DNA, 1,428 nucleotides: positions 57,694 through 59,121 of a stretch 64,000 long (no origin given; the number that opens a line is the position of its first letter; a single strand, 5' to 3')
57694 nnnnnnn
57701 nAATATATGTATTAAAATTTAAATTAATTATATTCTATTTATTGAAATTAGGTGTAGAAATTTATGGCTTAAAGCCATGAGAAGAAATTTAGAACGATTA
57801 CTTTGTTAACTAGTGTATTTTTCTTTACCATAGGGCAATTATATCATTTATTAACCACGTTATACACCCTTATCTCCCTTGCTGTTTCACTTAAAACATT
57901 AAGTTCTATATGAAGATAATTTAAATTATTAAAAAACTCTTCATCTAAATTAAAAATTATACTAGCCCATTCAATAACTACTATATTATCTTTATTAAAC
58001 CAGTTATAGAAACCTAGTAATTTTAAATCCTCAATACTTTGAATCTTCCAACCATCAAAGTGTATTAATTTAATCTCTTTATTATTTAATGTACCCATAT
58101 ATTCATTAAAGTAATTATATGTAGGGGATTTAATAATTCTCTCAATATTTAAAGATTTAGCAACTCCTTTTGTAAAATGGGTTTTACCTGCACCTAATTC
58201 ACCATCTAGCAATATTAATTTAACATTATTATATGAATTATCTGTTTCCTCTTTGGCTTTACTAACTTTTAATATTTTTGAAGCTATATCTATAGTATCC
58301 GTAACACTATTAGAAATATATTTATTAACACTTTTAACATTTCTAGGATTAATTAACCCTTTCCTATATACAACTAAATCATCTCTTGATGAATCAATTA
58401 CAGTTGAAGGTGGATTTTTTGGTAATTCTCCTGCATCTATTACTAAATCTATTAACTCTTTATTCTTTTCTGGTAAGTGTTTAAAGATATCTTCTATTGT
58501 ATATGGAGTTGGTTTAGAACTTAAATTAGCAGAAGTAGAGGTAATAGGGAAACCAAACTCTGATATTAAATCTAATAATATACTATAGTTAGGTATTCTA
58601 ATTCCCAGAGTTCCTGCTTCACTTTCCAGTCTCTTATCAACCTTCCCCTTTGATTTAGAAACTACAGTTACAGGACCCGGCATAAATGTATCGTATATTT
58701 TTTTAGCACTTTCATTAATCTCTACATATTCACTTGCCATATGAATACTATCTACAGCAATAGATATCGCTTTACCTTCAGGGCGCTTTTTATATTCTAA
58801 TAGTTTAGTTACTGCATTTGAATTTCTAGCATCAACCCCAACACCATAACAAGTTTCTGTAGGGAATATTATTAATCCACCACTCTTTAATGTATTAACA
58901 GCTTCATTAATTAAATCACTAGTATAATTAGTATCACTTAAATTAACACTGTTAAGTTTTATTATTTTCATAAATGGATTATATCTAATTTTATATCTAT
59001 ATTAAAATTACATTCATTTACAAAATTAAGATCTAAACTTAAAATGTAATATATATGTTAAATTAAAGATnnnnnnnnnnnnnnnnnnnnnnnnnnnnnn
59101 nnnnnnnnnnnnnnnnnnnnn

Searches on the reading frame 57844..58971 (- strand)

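Call 24: search_protein_families(library=pfam, proteins=[window:57844-58971:-], max_evalue=0.001)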
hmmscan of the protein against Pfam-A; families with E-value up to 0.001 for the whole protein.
window:57844-58971:- (375 aa): 2 families
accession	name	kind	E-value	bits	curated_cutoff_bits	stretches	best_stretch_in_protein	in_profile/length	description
PF01300.24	Sua5_yciO_yrdC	-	3.4e-47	160.7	25.1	1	27-205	2-178/178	Telomere recombination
PF02367.23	TsaE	-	5.6e-26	91.4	26.6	1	223-366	4-127/128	Threonylcarbamoyl adenosine biosynthesis protein TsaE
